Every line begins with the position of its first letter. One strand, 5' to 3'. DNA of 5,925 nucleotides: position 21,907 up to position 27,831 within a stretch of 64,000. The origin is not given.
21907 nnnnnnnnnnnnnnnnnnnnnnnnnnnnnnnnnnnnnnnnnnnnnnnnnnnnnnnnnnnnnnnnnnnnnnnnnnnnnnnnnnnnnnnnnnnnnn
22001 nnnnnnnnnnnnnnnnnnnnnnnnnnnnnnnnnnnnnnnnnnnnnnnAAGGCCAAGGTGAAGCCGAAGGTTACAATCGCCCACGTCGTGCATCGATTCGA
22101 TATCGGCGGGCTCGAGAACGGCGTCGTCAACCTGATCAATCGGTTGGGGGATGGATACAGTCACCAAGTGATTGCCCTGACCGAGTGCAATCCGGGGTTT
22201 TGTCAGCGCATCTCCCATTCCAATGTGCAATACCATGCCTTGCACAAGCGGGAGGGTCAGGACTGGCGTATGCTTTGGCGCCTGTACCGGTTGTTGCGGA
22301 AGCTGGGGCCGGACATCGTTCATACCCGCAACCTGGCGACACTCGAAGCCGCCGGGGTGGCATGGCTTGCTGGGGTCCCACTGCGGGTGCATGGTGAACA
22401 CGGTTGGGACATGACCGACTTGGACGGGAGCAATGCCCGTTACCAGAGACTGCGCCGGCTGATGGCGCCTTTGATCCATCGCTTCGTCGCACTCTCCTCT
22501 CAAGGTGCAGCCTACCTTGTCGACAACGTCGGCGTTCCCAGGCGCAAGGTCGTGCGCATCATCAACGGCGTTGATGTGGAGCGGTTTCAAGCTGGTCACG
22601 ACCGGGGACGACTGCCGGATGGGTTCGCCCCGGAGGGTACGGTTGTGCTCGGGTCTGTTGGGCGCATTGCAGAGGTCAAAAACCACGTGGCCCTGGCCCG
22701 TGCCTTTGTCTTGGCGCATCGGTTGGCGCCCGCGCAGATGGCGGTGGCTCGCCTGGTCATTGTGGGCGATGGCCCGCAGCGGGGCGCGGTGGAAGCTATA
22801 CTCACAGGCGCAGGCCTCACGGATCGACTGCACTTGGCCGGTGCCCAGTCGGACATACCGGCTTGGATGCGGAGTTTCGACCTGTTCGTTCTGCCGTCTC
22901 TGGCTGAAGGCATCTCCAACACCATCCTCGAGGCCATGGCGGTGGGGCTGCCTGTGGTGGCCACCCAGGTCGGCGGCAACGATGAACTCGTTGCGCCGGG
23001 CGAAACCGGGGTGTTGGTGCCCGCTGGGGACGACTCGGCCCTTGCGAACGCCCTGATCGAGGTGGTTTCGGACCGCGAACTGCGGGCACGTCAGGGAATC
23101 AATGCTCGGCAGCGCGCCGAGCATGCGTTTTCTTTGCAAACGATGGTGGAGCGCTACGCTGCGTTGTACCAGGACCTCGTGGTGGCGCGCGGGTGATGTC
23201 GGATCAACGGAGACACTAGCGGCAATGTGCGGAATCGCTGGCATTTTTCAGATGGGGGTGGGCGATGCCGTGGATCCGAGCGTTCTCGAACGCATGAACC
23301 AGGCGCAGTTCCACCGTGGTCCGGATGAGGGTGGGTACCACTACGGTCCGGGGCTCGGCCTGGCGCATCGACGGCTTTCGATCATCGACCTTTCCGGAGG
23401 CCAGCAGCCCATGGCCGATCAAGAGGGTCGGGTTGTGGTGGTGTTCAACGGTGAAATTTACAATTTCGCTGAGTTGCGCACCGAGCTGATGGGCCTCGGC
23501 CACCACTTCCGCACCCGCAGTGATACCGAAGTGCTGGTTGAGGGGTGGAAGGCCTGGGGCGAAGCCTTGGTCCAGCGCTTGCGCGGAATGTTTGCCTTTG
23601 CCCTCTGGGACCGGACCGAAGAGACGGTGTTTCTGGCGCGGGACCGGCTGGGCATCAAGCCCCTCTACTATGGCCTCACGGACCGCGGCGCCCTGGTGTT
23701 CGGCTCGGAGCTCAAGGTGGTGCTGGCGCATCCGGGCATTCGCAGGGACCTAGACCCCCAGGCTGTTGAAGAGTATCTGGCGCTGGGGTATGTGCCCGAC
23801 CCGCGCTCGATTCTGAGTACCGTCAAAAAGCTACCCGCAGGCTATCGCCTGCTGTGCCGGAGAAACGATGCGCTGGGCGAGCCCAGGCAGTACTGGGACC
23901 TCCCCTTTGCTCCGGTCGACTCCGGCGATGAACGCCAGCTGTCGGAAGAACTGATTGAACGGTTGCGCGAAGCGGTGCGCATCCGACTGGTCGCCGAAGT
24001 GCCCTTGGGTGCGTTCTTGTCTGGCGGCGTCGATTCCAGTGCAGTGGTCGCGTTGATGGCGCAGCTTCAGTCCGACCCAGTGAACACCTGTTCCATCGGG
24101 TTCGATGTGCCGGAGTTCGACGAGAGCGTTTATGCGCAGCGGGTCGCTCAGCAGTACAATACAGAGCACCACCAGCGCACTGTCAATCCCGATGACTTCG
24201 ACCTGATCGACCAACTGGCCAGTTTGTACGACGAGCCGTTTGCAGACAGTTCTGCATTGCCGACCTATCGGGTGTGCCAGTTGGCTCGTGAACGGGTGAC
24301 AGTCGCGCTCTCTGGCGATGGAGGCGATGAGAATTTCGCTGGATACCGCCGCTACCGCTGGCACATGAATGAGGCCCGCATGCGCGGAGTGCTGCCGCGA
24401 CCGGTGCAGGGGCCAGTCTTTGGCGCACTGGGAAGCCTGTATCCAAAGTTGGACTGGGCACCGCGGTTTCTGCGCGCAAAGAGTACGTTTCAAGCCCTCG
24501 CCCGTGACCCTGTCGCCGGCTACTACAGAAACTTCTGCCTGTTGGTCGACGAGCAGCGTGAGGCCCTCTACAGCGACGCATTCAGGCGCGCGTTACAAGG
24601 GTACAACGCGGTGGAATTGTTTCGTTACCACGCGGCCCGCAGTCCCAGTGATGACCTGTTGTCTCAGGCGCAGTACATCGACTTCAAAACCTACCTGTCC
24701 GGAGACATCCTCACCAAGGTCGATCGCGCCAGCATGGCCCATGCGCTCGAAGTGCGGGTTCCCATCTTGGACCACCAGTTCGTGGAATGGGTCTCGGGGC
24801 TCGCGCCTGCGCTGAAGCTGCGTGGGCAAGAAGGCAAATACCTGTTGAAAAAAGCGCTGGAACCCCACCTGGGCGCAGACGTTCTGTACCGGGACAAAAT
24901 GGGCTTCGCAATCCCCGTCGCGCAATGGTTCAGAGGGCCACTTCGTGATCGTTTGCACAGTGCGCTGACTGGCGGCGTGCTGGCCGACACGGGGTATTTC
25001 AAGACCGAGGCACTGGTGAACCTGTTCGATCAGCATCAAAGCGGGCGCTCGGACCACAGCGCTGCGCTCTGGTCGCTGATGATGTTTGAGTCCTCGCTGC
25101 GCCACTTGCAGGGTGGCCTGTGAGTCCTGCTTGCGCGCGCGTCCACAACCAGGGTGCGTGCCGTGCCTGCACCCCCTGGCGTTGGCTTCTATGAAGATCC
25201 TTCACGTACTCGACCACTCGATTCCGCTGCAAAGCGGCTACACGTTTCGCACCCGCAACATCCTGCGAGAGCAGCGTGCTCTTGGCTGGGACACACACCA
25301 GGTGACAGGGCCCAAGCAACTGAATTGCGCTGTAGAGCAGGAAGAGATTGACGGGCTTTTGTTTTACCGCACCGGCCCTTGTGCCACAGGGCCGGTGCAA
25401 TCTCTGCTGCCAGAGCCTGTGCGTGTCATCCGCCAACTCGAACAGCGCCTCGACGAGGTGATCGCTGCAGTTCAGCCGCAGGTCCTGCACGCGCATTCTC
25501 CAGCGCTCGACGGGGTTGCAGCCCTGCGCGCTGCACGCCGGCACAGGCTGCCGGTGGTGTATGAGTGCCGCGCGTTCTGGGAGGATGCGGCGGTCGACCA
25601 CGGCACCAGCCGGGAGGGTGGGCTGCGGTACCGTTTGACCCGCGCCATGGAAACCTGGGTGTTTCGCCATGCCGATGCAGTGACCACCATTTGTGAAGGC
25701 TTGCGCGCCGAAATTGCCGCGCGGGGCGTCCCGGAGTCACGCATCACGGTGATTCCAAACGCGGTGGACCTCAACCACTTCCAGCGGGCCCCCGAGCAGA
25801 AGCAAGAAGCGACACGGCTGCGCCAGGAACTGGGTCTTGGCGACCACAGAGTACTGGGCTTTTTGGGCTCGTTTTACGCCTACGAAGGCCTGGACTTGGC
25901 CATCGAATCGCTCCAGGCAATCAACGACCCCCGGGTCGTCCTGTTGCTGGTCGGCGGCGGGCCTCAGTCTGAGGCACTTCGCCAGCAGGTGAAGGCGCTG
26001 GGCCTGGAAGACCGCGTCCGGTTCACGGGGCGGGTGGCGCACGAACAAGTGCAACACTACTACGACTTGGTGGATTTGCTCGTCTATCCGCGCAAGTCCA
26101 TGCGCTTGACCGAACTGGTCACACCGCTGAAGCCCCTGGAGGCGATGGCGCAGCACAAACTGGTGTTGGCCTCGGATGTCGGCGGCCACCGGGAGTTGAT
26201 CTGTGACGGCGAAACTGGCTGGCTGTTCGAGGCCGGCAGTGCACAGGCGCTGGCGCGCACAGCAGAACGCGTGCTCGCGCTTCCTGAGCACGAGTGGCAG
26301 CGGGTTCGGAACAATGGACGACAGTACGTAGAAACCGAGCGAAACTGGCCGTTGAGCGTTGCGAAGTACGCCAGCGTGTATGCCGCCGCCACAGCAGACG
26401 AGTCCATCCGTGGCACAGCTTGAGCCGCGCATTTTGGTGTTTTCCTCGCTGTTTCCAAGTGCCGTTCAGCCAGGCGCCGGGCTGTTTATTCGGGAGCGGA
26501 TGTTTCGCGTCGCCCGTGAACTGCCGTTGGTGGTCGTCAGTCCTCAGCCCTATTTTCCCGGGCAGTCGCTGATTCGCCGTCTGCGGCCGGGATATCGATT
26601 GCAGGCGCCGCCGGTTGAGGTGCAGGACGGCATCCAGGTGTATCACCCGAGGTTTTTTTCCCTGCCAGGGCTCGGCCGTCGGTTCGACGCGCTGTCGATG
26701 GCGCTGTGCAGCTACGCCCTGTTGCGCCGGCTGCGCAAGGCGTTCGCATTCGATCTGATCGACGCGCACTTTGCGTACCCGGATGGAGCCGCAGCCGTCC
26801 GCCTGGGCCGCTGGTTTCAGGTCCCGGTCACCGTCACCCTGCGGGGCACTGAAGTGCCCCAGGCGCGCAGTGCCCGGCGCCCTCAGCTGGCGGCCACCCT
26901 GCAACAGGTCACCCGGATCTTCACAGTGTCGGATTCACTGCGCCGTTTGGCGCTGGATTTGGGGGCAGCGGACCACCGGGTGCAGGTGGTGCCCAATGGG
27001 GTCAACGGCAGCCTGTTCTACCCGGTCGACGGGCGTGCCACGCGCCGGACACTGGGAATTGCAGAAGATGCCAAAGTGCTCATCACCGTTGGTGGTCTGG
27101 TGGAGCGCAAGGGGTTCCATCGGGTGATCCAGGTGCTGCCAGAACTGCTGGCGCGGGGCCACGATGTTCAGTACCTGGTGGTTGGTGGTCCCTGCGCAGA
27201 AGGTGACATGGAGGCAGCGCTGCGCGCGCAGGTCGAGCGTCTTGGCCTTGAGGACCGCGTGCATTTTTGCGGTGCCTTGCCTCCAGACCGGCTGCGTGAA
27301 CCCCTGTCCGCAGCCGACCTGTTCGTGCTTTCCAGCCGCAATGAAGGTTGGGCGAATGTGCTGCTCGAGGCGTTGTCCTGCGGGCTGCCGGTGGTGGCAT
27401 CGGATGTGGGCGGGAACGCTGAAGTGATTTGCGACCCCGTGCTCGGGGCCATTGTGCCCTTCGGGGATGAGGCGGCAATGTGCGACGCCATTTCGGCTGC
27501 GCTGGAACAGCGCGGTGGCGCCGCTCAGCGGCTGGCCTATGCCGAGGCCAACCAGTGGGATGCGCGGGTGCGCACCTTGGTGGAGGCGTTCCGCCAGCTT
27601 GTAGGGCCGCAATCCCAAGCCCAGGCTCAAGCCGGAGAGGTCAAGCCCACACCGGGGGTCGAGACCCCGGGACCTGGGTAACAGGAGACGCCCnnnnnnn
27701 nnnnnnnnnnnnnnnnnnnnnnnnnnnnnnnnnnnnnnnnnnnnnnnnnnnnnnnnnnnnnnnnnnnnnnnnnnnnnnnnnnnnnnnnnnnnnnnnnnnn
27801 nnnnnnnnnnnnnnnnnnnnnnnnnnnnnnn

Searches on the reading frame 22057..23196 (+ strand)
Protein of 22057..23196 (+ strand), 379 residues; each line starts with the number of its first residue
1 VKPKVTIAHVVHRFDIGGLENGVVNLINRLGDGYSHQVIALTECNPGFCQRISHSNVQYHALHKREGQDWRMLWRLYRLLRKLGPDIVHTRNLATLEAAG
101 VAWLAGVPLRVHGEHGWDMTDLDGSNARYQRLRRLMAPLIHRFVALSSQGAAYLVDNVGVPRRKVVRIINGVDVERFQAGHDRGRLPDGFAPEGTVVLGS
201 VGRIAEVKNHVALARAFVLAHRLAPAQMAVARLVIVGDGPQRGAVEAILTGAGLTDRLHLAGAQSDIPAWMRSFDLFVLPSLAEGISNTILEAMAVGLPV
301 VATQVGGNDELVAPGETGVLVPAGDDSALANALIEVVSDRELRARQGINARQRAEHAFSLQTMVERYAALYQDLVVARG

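Call 37: search_protein_families(library=ncbifam, proteins=[window:22057-23196:+], max_evalue=0.00001)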
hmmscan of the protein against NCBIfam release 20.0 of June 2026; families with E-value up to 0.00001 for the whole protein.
window:22057-23196:+ (379 aa): 35 families (the best 25 are shown)
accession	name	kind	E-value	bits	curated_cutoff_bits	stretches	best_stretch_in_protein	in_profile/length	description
TIGR03088.1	stp2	hypoth_equivalog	4.4e-145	483.4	409.05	1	5-374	2-373/374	TIGR03088 family PEP-CTERM/XrtA system glycosyltransferase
TIGR03999.1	thiol_BshA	equivalog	3.3e-33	115.1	273.7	1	115-374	121-373/375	N-acetyl-alpha-D-glucosaminyl L-malate synthase BshA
NF041876.1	EPS_EpsE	equivalog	1.4e-31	110.1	400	1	164-362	188-384/389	exopolysaccharide biosynthesis GT4 family glycosyltransferase EpsE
TIGR04063.1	stp3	hypoth_equivalog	1.1e-26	93.7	442.05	1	74-375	82-396/397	TIGR04063 family PEP-CTERM/XrtA system glycosyltransferase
NF011726.0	PRK15179.1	equivalog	4e-24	84.9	733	1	75-372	391-692/694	Vi polysaccharide biosynthesis protein TviE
TIGR03449.1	mycothiol_MshA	equivalog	3e-23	82.4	462.5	1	141-375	166-404/406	D-inositol-3-phosphate glycosyltransferase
TIGR02149.1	glgA_Coryne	subfamily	1.5e-21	77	302.4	1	159-374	165-390/391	glycogen synthase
NF050063.1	ProtGlycPglJ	equivalog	3.7e-20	72.5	500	1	145-356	150-349/363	N-acetylgalactosamine-N,N'-diacetylbacillosaminyl-diphospho-undecaprenol 4-alpha-N-acetylgalactosaminyltransferase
NF038229.1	Glyco4_Geo_Pelo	equivalog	1.4e-19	70.4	400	1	264-375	228-337/338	GPMC system family 4 glycosyltransferase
TIGR04005.1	wcaL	equivalog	1.9e-19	69.8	537.6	1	152-373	186-405/406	colanic acid biosynthesis glycosyltransferase WcaL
TIGR04157.1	glyco_rSAM_CFB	subfamily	7.7e-18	64.6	400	1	136-371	166-406/406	TIGR04157 family glycosyltransferase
NF047684.1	TeichurnBiosyTuaC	equivalog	1.6e-17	63.5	550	1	171-374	193-389/391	teichuronic acid biosynthesis protein TuaC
TIGR04047.1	MSMEG_0565_glyc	hypoth_equivalog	2.7e-17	62.9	259.85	1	145-371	144-371/373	MSMEG_0565 family glycosyltransferase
NF038011.1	PelF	equivalog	1.2e-16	60.9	100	1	159-371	276-489/489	GT4 family glycosyltransferase PelF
TIGR03087.1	stp1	hypoth_equivalog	3.8e-16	59.2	316.65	1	130-370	163-393/397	TIGR03087 family PEP-CTERM/XrtA system glycosyltransferase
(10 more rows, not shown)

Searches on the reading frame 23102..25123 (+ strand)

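Call 37: search_protein_families(library=ncbifam, proteins=[window:23102-25123:+], max_evalue=0.00001)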
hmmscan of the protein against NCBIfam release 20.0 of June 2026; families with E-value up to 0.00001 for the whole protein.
window:23102-25123:+ (673 aa): 9 families
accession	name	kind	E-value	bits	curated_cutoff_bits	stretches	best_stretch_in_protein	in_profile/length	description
TIGR03108.1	eps_aminotran_1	hypoth_equivalog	0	1032.6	816.9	1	42-668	1-627/628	XrtA/PEP-CTERM system amidotransferase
TIGR01536.1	asn_synth_AEB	equivalog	1.2e-144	483.2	267.1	1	43-602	1-517/517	asparagine synthase (glutamine-hydrolyzing)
TIGR03104.1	trio_amidotrans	equivalog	2.7e-125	418.9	570.1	2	42-419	1-384/589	N-acetylglutaminylglutamine amidotransferase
NF006949.0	PRK09431.1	equivalog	1.1e-86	291.5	499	3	42-208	1-166/554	asparagine synthase B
NF033535.1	lass_lactam_cya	exception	4e-66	223.9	525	2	42-411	1-375/668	lasso peptide isopeptide bond-forming cyclase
NF033561.1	macrolact_Ik_Al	subfamily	1.1e-15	57.3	300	1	165-410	82-329/561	albusnodin/ikarugamycin family macrolactam cyclase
TIGR01134.1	purF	equivalog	3.1e-10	40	350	1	100-221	83-213/432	amidophosphoribosyltransferase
TIGR01135.1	glmS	equivalog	4e-10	38.8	418.05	1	103-209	86-199/607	glutamine--fructose-6-phosphate transaminase (isomerizing)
NF001484.0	PRK00331.1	subfamily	4e-10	38.7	381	1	103-208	87-199/601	isomerizing glutamine--fructose-6-phosphate transaminase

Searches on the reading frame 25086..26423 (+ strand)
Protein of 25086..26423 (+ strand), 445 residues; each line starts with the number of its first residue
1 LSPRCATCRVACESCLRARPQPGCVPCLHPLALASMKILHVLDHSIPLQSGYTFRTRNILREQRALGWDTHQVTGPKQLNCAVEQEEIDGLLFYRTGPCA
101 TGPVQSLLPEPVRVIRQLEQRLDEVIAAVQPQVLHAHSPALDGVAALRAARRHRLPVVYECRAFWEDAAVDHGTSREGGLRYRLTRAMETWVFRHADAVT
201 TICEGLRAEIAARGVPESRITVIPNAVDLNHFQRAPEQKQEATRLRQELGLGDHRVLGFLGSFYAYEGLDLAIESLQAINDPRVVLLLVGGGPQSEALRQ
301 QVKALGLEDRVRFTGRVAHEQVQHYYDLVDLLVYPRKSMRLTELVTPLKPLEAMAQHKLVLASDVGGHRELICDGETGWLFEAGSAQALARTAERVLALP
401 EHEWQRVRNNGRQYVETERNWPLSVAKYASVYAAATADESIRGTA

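Call 37: search_protein_families(library=ncbifam, proteins=[window:25086-26423:+], max_evalue=0.00001)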
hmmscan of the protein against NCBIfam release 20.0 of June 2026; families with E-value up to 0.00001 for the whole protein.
window:25086-26423:+ (445 aa): 30 families (the best 25 are shown)
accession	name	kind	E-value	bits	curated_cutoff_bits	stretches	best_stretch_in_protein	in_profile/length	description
TIGR04063.1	stp3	hypoth_equivalog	1.4e-181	603.8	442.05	1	37-435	1-395/397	TIGR04063 family PEP-CTERM/XrtA system glycosyltransferase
TIGR03999.1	thiol_BshA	equivalog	6.7e-28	97.7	273.7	1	186-434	135-372/375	N-acetyl-alpha-D-glucosaminyl L-malate synthase BshA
NF007640.0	PRK10307.1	subfamily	1.3e-22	80.3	276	1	126-418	110-390/411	WcaI family glycosyltransferase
TIGR03088.1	stp2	hypoth_equivalog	3.3e-21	75.8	409.05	1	192-433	137-371/374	TIGR03088 family PEP-CTERM/XrtA system glycosyltransferase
TIGR02149.1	glgA_Coryne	subfamily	5e-19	68.7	302.4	1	178-432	127-387/391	glycogen synthase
NF047684.1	TeichurnBiosyTuaC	equivalog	1.6e-18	66.8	550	1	128-398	106-353/391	teichuronic acid biosynthesis protein TuaC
NF038298.1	EPS_HpsO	equivalog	2.2e-18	66.2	575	1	190-403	141-356/388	hormogonium polysaccharide biosynthesis glycosyltransferase HpsO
TIGR03449.1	mycothiol_MshA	equivalog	9.2e-18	64.3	462.5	1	132-436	104-404/406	D-inositol-3-phosphate glycosyltransferase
NF041876.1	EPS_EpsE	equivalog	3.2e-17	62.8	400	1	193-418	159-379/389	exopolysaccharide biosynthesis GT4 family glycosyltransferase EpsE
NF053787.1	GlcN_PG_synth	equivalog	5.3e-17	61.7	480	1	121-434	73-358/361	N-acetylglucosaminyl phosphatidylglycerol synthase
NF047676.1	TeichurnBiosyTuaH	equivalog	2.2e-16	59.7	550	1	157-421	121-373/384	teichuronic acid biosynthesis protein TuaH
NF012028.0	PRK15484.1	subfamily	4.6e-15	55.6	618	1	214-424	157-367/380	lipopolysaccharide N-acetylglucosaminyltransferase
TIGR04007.1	wcaI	equivalog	1.8e-12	46.6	800.45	1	177-403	155-381/407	colanic acid biosynthesis glycosyltransferase WcaI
NF038229.1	Glyco4_Geo_Pelo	equivalog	4e-12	45.8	400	1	121-434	46-335/338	GPMC system family 4 glycosyltransferase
NF041010.1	glycosy_Agl16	equivalog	1.4e-11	43.9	575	1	185-397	123-316/352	glycosylation protein Agl16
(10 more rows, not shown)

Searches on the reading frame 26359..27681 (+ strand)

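Call 37: search_protein_families(library=ncbifam, proteins=[window:26359-27681:+], max_evalue=0.00001)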
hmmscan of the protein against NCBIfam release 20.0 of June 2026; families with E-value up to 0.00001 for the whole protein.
window:26359-27681:+ (440 aa): 33 families (the best 25 are shown)
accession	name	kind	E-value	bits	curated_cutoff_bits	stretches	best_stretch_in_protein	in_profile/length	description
NF047684.1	TeichurnBiosyTuaC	equivalog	3.2e-40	138.3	550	1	24-358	2-329/391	teichuronic acid biosynthesis protein TuaC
TIGR03999.1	thiol_BshA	equivalog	2.5e-31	108.9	273.7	1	125-386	79-340/375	N-acetyl-alpha-D-glucosaminyl L-malate synthase BshA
NF041876.1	EPS_EpsE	equivalog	3.1e-31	109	400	1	203-389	183-366/389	exopolysaccharide biosynthesis GT4 family glycosyltransferase EpsE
TIGR03088.1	stp2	hypoth_equivalog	4.9e-30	104.8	409.05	1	184-386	137-340/374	TIGR03088 family PEP-CTERM/XrtA system glycosyltransferase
TIGR03449.1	mycothiol_MshA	equivalog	1.9e-29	102.8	462.5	1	167-414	151-403/406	D-inositol-3-phosphate glycosyltransferase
TIGR04063.1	stp3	hypoth_equivalog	1.5e-28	99.8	442.05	1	122-414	84-395/397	TIGR04063 family PEP-CTERM/XrtA system glycosyltransferase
NF038229.1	Glyco4_Geo_Pelo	equivalog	1.9e-27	96.2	400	1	102-380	27-297/338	GPMC system family 4 glycosyltransferase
TIGR04047.1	MSMEG_0565_glyc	hypoth_equivalog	4e-22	78.8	259.85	1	205-412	158-372/373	MSMEG_0565 family glycosyltransferase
TIGR02149.1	glgA_Coryne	subfamily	3.5e-19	69.2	302.4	1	181-388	142-359/391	glycogen synthase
NF053787.1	GlcN_PG_synth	equivalog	3.2e-17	62.4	480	1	128-415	80-360/361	N-acetylglucosaminyl phosphatidylglycerol synthase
TIGR04157.1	glyco_rSAM_CFB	subfamily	3.3e-17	62.6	400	1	180-383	166-365/406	TIGR04157 family glycosyltransferase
NF012028.0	PRK15484.1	subfamily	5.8e-17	61.8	618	1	204-382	159-338/380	lipopolysaccharide N-acetylglucosaminyltransferase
NF038295.1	EPS_HpsP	equivalog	1.2e-16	60.7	550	1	207-415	177-388/388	hormogonium polysaccharide biosynthesis glycosyltransferase HpsP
NF007640.0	PRK10307.1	subfamily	2e-16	59.9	276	1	179-398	167-390/411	WcaI family glycosyltransferase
NF038011.1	PelF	equivalog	2.9e-16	59.6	100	1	182-414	256-488/489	GT4 family glycosyltransferase PelF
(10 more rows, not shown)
